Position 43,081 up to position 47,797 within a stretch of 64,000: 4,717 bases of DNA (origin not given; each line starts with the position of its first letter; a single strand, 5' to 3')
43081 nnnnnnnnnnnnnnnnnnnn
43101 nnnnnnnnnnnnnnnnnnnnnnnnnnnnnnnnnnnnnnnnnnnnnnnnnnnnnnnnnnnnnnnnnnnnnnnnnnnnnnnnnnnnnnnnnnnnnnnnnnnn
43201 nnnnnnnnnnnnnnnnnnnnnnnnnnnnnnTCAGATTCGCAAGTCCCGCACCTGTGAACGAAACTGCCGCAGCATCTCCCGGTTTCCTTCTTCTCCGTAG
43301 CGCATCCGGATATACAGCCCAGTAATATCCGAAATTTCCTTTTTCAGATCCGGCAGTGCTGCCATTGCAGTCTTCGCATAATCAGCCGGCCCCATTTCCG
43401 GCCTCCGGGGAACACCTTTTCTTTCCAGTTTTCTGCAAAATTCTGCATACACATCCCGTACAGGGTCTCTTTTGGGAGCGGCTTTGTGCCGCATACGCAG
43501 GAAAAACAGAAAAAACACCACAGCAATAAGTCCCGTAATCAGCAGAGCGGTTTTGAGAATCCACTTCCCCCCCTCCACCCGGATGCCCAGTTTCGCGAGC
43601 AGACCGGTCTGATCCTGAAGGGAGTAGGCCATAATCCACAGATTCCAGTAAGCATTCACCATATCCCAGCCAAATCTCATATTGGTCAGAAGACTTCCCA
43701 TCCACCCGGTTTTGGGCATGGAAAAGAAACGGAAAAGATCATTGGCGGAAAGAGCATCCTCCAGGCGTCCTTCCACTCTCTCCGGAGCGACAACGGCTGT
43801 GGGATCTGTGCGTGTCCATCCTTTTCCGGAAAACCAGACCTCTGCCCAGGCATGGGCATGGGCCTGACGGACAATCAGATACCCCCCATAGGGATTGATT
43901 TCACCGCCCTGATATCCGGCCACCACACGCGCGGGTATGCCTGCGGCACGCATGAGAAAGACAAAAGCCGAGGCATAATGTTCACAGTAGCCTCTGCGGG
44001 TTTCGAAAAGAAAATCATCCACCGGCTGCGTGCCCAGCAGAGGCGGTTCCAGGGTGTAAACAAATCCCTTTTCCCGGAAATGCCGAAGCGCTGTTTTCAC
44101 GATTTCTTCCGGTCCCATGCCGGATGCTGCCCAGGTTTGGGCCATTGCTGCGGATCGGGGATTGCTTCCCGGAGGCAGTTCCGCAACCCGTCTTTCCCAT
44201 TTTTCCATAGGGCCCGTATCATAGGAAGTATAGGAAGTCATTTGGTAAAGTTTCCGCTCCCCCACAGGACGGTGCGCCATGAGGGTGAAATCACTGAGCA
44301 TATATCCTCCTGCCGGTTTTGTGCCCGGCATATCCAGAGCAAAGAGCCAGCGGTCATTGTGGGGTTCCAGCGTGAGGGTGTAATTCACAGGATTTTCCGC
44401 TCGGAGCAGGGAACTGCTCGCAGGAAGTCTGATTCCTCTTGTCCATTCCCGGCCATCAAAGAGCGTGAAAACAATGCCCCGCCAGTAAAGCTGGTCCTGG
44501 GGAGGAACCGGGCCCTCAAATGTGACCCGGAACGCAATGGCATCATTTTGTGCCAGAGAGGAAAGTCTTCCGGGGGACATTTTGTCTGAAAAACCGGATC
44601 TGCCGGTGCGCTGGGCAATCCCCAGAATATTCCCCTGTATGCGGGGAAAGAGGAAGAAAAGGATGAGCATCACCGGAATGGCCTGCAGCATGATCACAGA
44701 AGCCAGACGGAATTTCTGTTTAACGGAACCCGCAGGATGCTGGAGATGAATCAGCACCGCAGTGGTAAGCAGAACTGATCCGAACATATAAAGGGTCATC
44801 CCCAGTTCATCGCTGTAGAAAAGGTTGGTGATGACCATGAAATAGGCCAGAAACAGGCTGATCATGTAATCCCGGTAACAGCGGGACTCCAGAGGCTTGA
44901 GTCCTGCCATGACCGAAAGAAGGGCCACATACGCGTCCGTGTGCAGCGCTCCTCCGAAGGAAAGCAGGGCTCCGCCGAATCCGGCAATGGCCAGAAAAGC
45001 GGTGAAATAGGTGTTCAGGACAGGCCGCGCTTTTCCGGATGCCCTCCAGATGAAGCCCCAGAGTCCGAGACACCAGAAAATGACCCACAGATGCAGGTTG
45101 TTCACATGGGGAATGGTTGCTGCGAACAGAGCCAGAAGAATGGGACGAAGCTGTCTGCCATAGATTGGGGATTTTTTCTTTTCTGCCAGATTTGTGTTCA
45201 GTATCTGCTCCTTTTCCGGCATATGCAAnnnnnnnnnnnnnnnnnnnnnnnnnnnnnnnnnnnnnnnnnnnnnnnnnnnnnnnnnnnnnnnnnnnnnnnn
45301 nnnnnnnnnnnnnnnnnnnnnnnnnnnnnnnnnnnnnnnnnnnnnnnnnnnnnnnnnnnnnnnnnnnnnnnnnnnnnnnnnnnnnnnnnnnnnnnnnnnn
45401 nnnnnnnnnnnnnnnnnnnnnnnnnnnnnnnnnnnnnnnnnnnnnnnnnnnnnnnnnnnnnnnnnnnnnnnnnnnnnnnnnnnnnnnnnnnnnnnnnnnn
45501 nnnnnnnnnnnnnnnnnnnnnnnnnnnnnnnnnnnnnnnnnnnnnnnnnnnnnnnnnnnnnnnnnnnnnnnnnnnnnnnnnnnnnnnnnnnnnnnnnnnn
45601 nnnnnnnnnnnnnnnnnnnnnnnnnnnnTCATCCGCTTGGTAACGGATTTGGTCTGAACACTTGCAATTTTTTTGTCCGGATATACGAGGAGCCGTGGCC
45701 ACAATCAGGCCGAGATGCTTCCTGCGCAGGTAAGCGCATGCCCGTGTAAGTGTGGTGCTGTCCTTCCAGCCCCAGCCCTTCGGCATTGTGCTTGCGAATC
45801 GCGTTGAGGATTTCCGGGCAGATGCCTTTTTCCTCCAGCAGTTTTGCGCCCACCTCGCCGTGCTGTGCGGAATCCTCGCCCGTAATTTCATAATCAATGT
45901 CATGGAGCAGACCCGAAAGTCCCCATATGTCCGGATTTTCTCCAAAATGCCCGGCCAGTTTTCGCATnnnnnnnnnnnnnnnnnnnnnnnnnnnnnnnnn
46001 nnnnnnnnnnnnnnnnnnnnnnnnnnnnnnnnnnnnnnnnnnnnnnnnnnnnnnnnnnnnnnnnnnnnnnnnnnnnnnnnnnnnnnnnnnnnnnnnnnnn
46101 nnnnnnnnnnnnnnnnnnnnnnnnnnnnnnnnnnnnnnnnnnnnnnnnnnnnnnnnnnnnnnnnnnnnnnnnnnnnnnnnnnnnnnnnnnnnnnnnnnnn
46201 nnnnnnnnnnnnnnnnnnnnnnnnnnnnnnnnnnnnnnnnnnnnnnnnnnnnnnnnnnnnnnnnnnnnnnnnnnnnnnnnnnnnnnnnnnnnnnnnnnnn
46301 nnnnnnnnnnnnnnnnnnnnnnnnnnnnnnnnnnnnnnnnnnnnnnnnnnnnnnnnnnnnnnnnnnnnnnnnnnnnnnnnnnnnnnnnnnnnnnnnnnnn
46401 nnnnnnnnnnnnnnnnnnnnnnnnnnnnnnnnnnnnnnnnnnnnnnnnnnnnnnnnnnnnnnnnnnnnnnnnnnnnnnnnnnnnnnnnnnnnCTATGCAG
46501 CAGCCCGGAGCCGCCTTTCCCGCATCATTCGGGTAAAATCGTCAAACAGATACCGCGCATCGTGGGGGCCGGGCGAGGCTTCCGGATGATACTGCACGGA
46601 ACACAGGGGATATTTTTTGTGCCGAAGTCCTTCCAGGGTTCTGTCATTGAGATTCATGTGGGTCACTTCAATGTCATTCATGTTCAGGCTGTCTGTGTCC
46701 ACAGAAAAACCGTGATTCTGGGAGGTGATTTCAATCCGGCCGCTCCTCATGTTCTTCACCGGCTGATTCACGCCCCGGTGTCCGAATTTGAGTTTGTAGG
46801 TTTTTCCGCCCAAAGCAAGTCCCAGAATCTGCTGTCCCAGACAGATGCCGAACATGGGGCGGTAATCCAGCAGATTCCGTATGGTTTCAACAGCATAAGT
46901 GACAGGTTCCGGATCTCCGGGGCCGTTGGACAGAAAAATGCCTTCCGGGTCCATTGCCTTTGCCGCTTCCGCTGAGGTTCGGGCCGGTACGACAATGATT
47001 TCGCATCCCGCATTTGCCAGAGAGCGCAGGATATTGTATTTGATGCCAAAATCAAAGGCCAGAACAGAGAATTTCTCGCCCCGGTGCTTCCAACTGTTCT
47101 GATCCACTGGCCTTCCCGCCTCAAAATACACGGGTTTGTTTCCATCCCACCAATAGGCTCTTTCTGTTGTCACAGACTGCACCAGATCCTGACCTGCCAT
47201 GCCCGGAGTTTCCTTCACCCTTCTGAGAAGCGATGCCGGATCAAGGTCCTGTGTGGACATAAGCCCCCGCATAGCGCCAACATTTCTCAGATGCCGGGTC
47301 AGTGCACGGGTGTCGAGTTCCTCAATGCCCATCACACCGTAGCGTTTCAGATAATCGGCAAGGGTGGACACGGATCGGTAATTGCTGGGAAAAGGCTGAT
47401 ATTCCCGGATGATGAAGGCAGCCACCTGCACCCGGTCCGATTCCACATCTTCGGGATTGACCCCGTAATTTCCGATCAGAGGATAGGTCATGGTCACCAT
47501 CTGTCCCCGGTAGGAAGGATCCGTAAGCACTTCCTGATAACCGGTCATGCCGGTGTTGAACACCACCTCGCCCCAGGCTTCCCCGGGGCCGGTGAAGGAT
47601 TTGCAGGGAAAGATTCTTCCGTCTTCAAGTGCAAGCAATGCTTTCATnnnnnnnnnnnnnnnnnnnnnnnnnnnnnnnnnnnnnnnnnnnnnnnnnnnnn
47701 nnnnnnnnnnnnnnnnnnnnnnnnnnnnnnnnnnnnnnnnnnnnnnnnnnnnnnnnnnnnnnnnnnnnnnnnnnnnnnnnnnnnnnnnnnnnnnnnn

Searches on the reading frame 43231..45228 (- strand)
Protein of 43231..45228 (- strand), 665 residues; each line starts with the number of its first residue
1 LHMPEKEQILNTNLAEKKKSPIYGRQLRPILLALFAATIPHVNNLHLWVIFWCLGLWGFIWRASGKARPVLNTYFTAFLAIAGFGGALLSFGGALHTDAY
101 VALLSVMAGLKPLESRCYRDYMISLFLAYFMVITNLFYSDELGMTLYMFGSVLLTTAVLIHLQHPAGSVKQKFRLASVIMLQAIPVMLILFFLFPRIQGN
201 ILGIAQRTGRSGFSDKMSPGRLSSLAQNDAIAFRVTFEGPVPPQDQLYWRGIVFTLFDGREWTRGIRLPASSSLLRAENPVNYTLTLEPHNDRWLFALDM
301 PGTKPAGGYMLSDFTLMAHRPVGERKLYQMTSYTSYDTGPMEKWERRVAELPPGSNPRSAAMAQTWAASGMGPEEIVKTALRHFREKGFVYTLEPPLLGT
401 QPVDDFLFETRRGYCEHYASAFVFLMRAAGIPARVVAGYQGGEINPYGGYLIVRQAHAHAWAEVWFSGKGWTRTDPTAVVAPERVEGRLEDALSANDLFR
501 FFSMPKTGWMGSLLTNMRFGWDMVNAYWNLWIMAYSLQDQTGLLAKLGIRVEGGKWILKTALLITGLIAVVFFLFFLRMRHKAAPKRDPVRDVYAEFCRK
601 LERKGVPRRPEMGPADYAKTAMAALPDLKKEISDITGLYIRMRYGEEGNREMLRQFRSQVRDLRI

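Call 3: search_protein_families(library=pfam, proteins=[window:43231-45228:-], max_evalue=0.01)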
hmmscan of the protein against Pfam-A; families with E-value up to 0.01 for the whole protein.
window:43231-45228:- (665 aa): 3 families
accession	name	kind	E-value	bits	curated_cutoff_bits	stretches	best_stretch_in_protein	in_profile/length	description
PF11992.13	TgpA_N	-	6.5e-72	242.8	30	1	31-336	3-330/333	TgpA N-terminal domain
PF01841.26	Transglut_core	-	1.2e-24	87.1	23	1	372-476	13-108/108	Transglutaminase-like superfamily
PF13559.11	DUF4129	-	2.5e-14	53.5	24.8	1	594-661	2-69/69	Domain of unknown function (DUF4129)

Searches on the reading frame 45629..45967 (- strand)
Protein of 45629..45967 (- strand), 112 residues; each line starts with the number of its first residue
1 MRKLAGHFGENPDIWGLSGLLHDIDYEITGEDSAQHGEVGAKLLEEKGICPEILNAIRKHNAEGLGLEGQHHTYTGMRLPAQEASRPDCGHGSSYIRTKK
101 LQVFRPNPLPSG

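Call 54: search_protein_families(library=pfam, proteins=[window:45629-45967:-], max_evalue=0.0001)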
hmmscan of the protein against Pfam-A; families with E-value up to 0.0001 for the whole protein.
window:45629-45967:- (112 aa): 1 family
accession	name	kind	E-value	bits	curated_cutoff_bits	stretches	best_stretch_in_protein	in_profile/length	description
PF01966.28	HD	-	4.6e-09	37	22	1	2-67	13-92/116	HD domain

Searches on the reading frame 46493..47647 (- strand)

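Call 7: search_protein_families(library=pfam, proteins=[window:46493-47647:-], max_evalue=0.00001)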
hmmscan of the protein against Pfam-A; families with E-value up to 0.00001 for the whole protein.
window:46493-47647:- (384 aa): 3 families
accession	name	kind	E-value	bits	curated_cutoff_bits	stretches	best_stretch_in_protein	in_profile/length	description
PF00117.34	GATase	-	9.7e-53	179.1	22.8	1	197-373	2-189/190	Glutamine amidotransferase class-I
PF00988.28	CPSase_sm_chain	-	1.2e-51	174.2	27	1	5-129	1-125/126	Carbamoyl-phosphate synthase small chain, CPSase domain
PF07722.19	Peptidase_C26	-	1.3e-07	32.1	20.5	0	262-286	105-129/219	Peptidase C26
